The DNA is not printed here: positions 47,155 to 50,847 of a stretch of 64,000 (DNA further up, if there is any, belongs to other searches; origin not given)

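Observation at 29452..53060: Candidate new system: NRPS assembly line embedded in a Wzy-dependent polysaccharide locus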

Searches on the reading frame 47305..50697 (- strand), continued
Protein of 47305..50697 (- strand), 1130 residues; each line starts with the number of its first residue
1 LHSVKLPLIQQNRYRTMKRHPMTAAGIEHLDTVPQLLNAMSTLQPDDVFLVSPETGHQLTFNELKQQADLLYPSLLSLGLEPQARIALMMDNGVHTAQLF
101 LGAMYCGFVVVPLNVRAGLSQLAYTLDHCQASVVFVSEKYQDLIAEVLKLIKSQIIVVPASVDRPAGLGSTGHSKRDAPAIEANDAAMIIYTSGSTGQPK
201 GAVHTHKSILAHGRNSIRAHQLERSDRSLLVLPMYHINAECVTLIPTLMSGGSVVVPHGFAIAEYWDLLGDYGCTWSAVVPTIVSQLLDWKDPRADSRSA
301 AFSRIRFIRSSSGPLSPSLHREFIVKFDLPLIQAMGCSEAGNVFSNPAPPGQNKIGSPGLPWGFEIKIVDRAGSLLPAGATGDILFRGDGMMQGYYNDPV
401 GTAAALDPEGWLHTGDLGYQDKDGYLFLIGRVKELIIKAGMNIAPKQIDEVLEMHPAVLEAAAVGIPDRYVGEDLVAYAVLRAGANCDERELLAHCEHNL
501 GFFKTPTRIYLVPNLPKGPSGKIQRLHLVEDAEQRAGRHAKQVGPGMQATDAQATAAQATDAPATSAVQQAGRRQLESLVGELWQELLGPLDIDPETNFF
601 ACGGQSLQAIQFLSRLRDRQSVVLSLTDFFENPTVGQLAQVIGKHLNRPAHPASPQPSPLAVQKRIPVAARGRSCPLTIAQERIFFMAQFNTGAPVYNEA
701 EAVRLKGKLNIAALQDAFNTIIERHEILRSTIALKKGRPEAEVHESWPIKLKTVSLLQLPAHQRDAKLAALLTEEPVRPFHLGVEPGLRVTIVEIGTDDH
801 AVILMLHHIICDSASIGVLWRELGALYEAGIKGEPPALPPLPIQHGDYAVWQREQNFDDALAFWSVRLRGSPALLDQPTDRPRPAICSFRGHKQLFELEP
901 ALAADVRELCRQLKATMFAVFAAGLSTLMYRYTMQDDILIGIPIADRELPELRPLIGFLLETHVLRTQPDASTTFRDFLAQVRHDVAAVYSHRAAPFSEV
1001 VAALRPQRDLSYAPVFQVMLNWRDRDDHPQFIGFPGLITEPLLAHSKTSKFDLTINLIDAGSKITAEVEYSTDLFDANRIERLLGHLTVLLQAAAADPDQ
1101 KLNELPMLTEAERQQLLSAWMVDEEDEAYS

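Call 29: search_protein_families(library=pfam, proteins=[L015:3828-4748:+, L009:3504-4700:-, L019:6470-7822:+, L022:15170-18364:+, L022:5574-7082:-, L019:4026-5336:+, L028:7273-8523:-, L029:23357-24217:+, L008:5636-7489:-, L032:17543-18784:+], max_evalue=0.00001)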
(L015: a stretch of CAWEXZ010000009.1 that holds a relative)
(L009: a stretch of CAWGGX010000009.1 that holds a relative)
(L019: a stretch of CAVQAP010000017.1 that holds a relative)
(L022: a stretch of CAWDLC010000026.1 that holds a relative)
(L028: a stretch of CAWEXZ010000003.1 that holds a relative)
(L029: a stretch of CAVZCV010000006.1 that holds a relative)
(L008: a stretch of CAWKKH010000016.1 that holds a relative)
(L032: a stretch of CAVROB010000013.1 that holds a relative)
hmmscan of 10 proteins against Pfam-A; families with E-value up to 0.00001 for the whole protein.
L015:3828-4748:+ (307 aa): 3 families
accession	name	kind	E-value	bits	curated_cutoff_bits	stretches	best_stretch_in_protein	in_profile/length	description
PF10609.15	ParA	-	3e-09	37.1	27.1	1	93-297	5-198/246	NUBPL iron-transfer P-loop NTPase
PF13614.12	AAA_31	-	2.2e-08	34.7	27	1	103-243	13-146/177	AAA domain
PF01656.29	CbiA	-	7.3e-06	26.4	25.4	0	95-285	2-94/125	CobQ/CobB/MinD/ParA nucleotide binding domain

L009:3504-4700:- (399 aa): 5 families
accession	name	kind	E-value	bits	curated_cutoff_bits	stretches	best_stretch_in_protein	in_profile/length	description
PF13692.12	Glyco_trans_1_4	-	2.8e-31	109.1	27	1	223-360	3-139/142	Glycosyl transferases group 1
PF00534.26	Glycos_transf_1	-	2.6e-29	102.4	26.4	1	223-375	17-169/172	Glycosyl transferases group 1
PF13439.12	Glyco_transf_4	-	1e-06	29.4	28.5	1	111-207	62-167/170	Glycosyltransferase Family 4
PF13524.12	Glyco_trans_1_2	-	1.2e-06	29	25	1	309-392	62-142/144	Glycosyl transferase-like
PF20706.3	GT4-conflict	-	2.5e-06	27.2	26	1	197-344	172-324/385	Family 4 Glycosyltransferase in conflict systems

L019:6470-7822:+ (451 aa): 5 families
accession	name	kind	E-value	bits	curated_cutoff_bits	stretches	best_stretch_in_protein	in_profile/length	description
PF13692.12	Glyco_trans_1_4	-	3.2e-22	79.7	27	1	268-413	3-142/142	Glycosyl transferases group 1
PF00534.26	Glycos_transf_1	-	5.9e-19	68.7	26.4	1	264-427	13-172/172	Glycosyl transferases group 1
PF13579.12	Glyco_trans_4_4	-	3.9e-13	50.5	29.7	1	86-246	16-158/158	Glycosyl transferase 4-like domain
PF13439.12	Glyco_transf_4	-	2.2e-11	44.5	28.5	1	84-250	15-169/170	Glycosyltransferase Family 4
PF13524.12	Glyco_trans_1_2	-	7.9e-10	39.3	25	1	293-443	8-144/144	Glycosyl transferase-like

L022:15170-18364:+ (1065 aa): 7 families
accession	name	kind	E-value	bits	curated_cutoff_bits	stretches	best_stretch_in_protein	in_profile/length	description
PF00109.32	ketoacyl-synt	-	2.4e-68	230.9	20.8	1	13-261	4-252/252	Beta-ketoacyl synthase, N-terminal domain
PF00698.26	Acyl_transf_1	-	1.1e-52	180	32.7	1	536-833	2-296/319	Acyl transferase domain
PF02801.28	Ketoacyl-synt_C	-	3.6e-43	146.8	20.8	1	270-387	2-118/119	Beta-ketoacyl synthase, C-terminal domain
PF22621.2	CurL-like_PKS_C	-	2.3e-21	76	27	1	451-514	1-64/64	CurL-like, PKS C-terminal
PF16197.11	KAsynt_C_assoc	-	4.9e-17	62.8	33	1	390-499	1-107/111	Ketoacyl-synthetase C-terminal extension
PF00550.31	PP-binding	-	5.7e-16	59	20.8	1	957-1020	1-66/67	Phosphopantetheine attachment site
PF22336.2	RhiE-like_linker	-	1.7e-13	50.8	27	1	455-516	2-62/67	RhiE-like, KS-MAT linker domain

L022:5574-7082:- (503 aa): 0 families

L019:4026-5336:+ (437 aa): 3 families
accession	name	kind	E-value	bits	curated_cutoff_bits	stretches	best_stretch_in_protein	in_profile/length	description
PF03721.20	UDPG_MGDP_dh_N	-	3.8e-58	196.6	27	1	1-188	1-185/187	UDP-glucose/GDP-mannose dehydrogenase family, NAD binding domain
PF00984.24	UDPG_MGDP_dh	-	1.2e-29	102.7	25.4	1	204-298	1-93/94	UDP-glucose/GDP-mannose dehydrogenase family, central domain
PF03720.21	UDPG_MGDP_dh_C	-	4.4e-14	53.2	30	1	317-424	1-102/103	UDP-glucose/GDP-mannose dehydrogenase family, UDP binding domain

L028:7273-8523:- (417 aa): 4 families
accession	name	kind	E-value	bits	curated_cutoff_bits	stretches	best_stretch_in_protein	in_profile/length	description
PF13738.12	Pyr_redox_3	-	6.9e-17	62.1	30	1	131-245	103-216/305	Pyridine nucleotide-disulphide oxidoreductase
PF07992.20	Pyr_redox_2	-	3.8e-14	53.2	26.1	1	26-231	1-178/291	Pyridine nucleotide-disulphide oxidoreductase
PF13434.12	Lys_Orn_oxgnase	-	4.5e-11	42.9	21.3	1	142-234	132-227/339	L-lysine 6-monooxygenase/L-ornithine 5-monooxygenase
PF00070.33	Pyr_redox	-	3.5e-07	31.1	22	0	197-230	1-34/82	Pyridine nucleotide-disulphide oxidoreductase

L029:23357-24217:+ (287 aa): 1 family
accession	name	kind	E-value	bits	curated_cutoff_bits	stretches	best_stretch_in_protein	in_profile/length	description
PF00668.25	Condensation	-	1e-58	199.6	30.6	1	43-287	5-249/456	Condensation domain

L008:5636-7489:- (618 aa): 3 families
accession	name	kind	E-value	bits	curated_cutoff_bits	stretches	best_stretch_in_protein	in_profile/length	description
PF00733.27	Asn_synthase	-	3.4e-103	346.4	21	1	237-603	2-354/354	Asparagine synthase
PF13537.11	GATase_7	-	6.8e-38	129.9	25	1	47-162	1-122/123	Glutamine amidotransferase domain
PF13522.11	GATase_6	-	1.5e-34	119.2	27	1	32-157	1-130/130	Glutamine amidotransferase domain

L032:17543-18784:+ (414 aa): 0 families

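Call 30: search_protein_families(library=pfam, proteins=[L021:2955-3470:+, L015:2836-3828:+, L013:6783-8936:+, L032:2029-3093:+, L031:2612-3334:+, L031:17363-18580:+], max_evalue=0.00001)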
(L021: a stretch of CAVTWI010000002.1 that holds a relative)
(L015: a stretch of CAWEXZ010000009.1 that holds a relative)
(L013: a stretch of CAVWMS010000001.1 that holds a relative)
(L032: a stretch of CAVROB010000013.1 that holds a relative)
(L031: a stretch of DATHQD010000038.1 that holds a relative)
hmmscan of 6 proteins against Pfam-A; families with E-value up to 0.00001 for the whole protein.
L021:2955-3470:+ (172 aa): 1 family
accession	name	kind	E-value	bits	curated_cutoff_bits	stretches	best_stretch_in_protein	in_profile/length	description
PF13580.11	SIS_2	-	6.5e-13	49.3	27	1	35-122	51-138/138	SIS domain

L015:2836-3828:+ (331 aa): 2 families
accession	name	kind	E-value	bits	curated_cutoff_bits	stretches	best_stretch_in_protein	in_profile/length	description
PF13401.12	AAA_22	-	4.2e-28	98.7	27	1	42-171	4-130/130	AAA domain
PF13191.12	AAA_16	-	5.9e-08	33.8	32.6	1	27-156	8-164/167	AAA ATPase domain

L013:6783-8936:+ (718 aa): 1 family
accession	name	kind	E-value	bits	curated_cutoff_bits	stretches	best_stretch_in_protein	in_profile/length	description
PF12708.12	Pect-lyase_RHGA_epim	-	1.8e-11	44.7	27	1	82-290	9-181/213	Rhamnogalacturonase A/epimerase, pectate lyase-like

L032:2029-3093:+ (355 aa): 2 families
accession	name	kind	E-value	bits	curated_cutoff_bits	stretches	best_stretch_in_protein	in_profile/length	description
PF00288.32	GHMP_kinases_N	-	3.1e-11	43.8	22.3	1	78-157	10-87/87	GHMP kinases N terminal domain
PF08544.19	GHMP_kinases_C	-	2.2e-10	41.2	21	1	237-308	9-81/85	GHMP kinases C terminal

L031:2612-3334:+ (241 aa): 2 families
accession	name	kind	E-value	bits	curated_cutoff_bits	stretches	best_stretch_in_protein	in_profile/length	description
PF00483.29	NTP_transferase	-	1.5e-39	136.5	21.2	1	11-237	1-241/245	Nucleotidyl transferase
PF12804.13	NTP_transf_3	-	1.7e-11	45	27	1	12-136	1-115/160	MobA-like NTP transferase domain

L031:17363-18580:+ (406 aa): 0 families

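Call 69: search_protein_families(library=pfam, proteins=[L085:18350-19099:+, L031:17363-18580:+, L032:17543-18784:+, L022:5574-7082:-, L031:18600-19800:+, L084:4836-6170:-], max_evalue=0.01)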
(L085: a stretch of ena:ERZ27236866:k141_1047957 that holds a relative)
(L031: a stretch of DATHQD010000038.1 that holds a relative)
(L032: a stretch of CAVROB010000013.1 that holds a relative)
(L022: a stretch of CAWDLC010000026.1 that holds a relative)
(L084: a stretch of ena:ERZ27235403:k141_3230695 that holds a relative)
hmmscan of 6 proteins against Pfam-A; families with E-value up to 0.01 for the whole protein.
L085:18350-19099:+ (250 aa): 1 family
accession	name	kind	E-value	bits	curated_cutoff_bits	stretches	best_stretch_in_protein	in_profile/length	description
PF07611.17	DUF1574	-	0.0076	16.1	29.1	0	93-150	67-128/342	Protein of unknown function (DUF1574)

L031:17363-18580:+ (406 aa): 2 families
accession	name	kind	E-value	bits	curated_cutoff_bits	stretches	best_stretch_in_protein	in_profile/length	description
PF15632.11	ATPgrasp_Ter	-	3.1e-05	24.2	29.1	1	233-336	23-115/131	ATP-grasp in the biosynthetic pathway with Ter operon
PF02786.22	CPSase_L_D2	-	0.00078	19.5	19.8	1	264-317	137-190/211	Carbamoyl-phosphate synthase L chain, ATP binding domain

L032:17543-18784:+ (414 aa): 2 families
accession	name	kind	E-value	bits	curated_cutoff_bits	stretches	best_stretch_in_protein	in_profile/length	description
PF06662.19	C5-epim_C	-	4.2e-05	23.6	23.3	0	231-257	33-59/188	D-glucuronyl C5-epimerase C-terminus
PF03663.20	Glyco_hydro_76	-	0.0014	18.6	25.9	0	220-275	147-203/366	Glycosyl hydrolase family 76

L022:5574-7082:- (503 aa): 1 family
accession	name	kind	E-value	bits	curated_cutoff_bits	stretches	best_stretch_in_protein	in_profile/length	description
PF13807.11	GNVR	-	6.7e-05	23.2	27.7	1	363-437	8-78/82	G-rich domain on putative tyrosine kinase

L031:18600-19800:+ (400 aa): 2 families
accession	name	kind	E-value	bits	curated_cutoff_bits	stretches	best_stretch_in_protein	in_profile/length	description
PF04892.17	VanZ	-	3.1e-16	60.6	30.1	1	288-372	52-124/126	VanZ like family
PF13385.13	Laminin_G_3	-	6.8e-10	39.7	27.6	1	74-223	8-151/151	Concanavalin A-like lectin/glucanases superfamily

L084:4836-6170:- (444 aa): 2 families
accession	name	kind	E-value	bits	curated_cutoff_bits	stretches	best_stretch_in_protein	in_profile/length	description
PF03972.19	MmgE_PrpD_N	-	2e-60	204.5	32.1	1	14-244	2-237/244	MmgE/PrpD N-terminal domain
PF19305.4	MmgE_PrpD_C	-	3.1e-22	79.6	32.1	1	268-432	1-171/173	MmgE/PrpD C-terminal domain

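Call 78: search_protein_families(library=pfam, proteins=[L021:7269-9890:+, L032:18807-20702:+, L012:3641-5404:+, L026:4764-6497:+, L031:3927-4496:+, L031:22479-23750:+, L016:16487-17419:+, L009:16661-17716:+, L008:15837-16820:+], max_evalue=0.0001)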
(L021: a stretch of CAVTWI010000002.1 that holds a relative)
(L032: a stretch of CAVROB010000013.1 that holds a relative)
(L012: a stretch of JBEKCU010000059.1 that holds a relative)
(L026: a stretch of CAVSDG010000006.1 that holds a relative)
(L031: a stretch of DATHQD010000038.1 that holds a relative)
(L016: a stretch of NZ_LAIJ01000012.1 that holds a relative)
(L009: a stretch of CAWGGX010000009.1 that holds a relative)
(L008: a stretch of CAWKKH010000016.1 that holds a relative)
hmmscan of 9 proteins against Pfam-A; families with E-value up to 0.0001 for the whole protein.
L021:7269-9890:+ (874 aa): 5 families
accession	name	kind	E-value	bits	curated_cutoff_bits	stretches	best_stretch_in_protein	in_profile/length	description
PF13692.12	Glyco_trans_1_4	-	2.4e-21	76.9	27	1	220-365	3-142/142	Glycosyl transferases group 1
PF00534.26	Glycos_transf_1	-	9.3e-18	64.8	26.4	1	216-379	13-172/172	Glycosyl transferases group 1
PF13579.12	Glyco_trans_4_4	-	9.5e-15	55.7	29.7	1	27-198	5-158/158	Glycosyl transferase 4-like domain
PF13439.12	Glyco_transf_4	-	2.6e-10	41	28.5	1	29-203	8-170/170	Glycosyltransferase Family 4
PF13524.12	Glyco_trans_1_2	-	2.8e-09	37.5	25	1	249-395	13-144/144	Glycosyl transferase-like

L032:18807-20702:+ (632 aa): 5 families
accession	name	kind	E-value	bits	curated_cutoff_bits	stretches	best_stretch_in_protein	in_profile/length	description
PF13692.12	Glyco_trans_1_4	-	2.1e-21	77.1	27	1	211-356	3-142/142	Glycosyl transferases group 1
PF00534.26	Glycos_transf_1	-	1.3e-18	67.5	26.4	1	204-369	10-171/172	Glycosyl transferases group 1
PF13579.12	Glyco_trans_4_4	-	4.3e-14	53.6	29.7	1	24-189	11-158/158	Glycosyl transferase 4-like domain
PF13439.12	Glyco_transf_4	-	9.1e-13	49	28.5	1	26-191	14-167/170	Glycosyltransferase Family 4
PF13524.12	Glyco_trans_1_2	-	2.1e-10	41.1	25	1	236-386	8-144/144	Glycosyl transferase-like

L012:3641-5404:+ (588 aa): 5 families
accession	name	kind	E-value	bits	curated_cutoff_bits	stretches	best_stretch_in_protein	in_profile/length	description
PF00534.26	Glycos_transf_1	-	2.2e-33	115.7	26.4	1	358-515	11-171/172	Glycosyl transferases group 1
PF13692.12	Glyco_trans_1_4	-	9.3e-30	104.2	27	1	364-502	3-142/142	Glycosyl transferases group 1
PF13439.12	Glyco_transf_4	-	1.8e-16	61.1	28.5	1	187-345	1-169/170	Glycosyltransferase Family 4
PF13579.12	Glyco_trans_4_4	-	1.5e-14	55.1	29.7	1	188-341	1-158/158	Glycosyl transferase 4-like domain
PF13524.12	Glyco_trans_1_2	-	3.9e-09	37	25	1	388-518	10-130/144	Glycosyl transferase-like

L026:4764-6497:+ (578 aa): 5 families
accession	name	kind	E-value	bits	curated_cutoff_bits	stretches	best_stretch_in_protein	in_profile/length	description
PF13692.12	Glyco_trans_1_4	-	8.3e-34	117.3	27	1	392-532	2-141/142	Glycosyl transferases group 1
PF00534.26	Glycos_transf_1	-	3.3e-33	115.1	26.4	1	384-546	8-170/172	Glycosyl transferases group 1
PF13439.12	Glyco_transf_4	-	2.1e-09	38.1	28.5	1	285-378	69-169/170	Glycosyltransferase Family 4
PF20706.3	GT4-conflict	-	2.6e-07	30.4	26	1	341-508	146-322/385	Family 4 Glycosyltransferase in conflict systems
PF13524.12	Glyco_trans_1_2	-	4e-05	24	25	1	477-562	60-142/144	Glycosyl transferase-like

L031:3927-4496:+ (190 aa): 4 families
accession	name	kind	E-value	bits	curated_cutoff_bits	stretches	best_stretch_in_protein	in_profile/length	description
PF13242.12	Hydrolase_like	-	7.9e-13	48.6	22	1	116-160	2-47/75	HAD-hyrolase-like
PF13419.12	HAD_2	-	5e-10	40.2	23.8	1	116-160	133-177/178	Haloacid dehalogenase-like hydrolase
PF00702.32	Hydrolase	-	9e-09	36.4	26.4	1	32-155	86-191/191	haloacid dehalogenase-like hydrolase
PF08645.17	PNK3P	-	5e-05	23.5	22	1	41-143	25-125/161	Polynucleotide kinase 3 phosphatase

L031:22479-23750:+ (424 aa): 5 families
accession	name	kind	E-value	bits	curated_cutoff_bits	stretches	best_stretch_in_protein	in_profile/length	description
PF01053.26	Cys_Met_Meta_PP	-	3.8e-128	427.7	27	1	4-421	1-381/381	Cys/Met metabolism PLP-dependent enzyme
PF00266.25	Aminotran_5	-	1.1e-08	34.9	21.5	1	132-213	128-210/371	Aminotransferase class-V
PF01041.23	DegT_DnrJ_EryC1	-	3.5e-08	33.5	19.8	1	48-183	16-149/360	DegT/DnrJ/EryC1/StrS aminotransferase family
PF00155.27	Aminotran_1_2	-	1.3e-06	28.3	19.7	1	59-180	42-186/361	Aminotransferase class I and II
PF01212.27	Beta_elim_lyase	-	1.5e-06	28.2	27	1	56-311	30-271/288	Beta-eliminating lyase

L016:16487-17419:+ (311 aa): 1 family
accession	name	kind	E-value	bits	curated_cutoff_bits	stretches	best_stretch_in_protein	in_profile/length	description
PF04794.17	YdjC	-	1.7e-56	192.5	29.7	1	28-291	1-256/266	YdjC-like protein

L009:16661-17716:+ (352 aa): 2 families
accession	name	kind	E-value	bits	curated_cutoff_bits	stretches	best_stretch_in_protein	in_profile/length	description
PF01408.29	GFO_IDH_MocA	-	3.1e-26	92.9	24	1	7-120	4-117/120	Oxidoreductase family, NAD-binding Rossmann fold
PF22725.1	GFO_IDH_MocA_C3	-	2.1e-09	37.9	27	1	132-254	2-122/124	GFO/IDH/MocA C-terminal domain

L008:15837-16820:+ (328 aa): 0 families
